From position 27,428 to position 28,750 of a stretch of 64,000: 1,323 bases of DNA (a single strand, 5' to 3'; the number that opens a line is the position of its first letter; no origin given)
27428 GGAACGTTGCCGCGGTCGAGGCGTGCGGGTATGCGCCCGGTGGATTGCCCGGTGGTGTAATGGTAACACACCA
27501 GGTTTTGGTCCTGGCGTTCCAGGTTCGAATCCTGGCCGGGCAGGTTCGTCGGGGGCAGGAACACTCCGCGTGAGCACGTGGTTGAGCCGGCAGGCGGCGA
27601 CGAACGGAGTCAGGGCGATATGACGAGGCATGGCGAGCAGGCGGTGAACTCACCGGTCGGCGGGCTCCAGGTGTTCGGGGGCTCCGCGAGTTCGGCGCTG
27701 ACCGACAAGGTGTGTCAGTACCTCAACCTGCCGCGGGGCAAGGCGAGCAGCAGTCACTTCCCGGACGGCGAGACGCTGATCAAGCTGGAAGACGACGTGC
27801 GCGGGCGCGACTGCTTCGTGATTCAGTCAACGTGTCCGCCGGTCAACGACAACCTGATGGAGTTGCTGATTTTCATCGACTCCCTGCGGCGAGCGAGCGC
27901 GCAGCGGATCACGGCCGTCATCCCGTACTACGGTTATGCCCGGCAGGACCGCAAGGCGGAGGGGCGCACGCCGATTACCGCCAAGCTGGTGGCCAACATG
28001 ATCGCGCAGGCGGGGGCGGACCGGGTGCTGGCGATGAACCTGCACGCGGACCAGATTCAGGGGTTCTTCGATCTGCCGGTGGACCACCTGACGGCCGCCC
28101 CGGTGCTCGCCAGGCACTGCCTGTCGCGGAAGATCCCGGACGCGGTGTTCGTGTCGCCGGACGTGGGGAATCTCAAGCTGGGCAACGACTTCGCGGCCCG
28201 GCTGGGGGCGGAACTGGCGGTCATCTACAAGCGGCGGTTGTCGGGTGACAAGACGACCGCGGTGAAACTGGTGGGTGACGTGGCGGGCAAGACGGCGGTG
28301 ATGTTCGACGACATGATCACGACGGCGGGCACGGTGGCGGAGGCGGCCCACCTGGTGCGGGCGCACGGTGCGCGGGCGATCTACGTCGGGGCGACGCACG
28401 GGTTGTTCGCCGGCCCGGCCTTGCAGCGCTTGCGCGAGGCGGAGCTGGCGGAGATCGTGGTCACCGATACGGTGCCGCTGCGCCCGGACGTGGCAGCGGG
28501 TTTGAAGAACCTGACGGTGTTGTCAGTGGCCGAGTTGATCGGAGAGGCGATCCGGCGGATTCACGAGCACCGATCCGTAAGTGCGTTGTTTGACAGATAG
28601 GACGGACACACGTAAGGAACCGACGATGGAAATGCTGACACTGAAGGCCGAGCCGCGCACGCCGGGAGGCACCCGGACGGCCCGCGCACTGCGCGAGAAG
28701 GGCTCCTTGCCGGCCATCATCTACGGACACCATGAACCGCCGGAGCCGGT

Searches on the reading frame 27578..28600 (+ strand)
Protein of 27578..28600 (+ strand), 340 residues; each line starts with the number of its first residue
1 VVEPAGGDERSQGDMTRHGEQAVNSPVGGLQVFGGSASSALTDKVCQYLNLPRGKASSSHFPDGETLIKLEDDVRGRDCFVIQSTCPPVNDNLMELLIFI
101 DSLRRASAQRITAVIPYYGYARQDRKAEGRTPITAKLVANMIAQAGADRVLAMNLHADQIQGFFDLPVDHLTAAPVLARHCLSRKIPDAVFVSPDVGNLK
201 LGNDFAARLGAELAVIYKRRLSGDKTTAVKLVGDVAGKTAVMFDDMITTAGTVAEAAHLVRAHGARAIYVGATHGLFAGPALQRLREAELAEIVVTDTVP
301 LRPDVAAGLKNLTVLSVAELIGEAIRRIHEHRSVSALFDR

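Call 9: search_protein_families(library=pfam, max_evalue=1, proteins=[window:27578-28600:+])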
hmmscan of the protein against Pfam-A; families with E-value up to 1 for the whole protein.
window:27578-28600:+ (340 aa): 4 families
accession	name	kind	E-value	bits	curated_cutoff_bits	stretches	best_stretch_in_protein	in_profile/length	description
PF13793.12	Pribosyltran_N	-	1.2e-50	170.7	25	1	31-146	2-117/117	N-terminal domain of ribose phosphate pyrophosphokinase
PF14572.12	Pribosyl_synth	-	1.7e-28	100.3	27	1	228-338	74-183/184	Phosphoribosyl synthetase-associated domain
PF00156.33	Pribosyltran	-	3.7e-10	39.8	26.3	1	189-268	31-118/158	Phosphoribosyl transferase domain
PF14681.12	UPRTase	-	0.0084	16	27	1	225-288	108-171/206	Uracil phosphoribosyltransferase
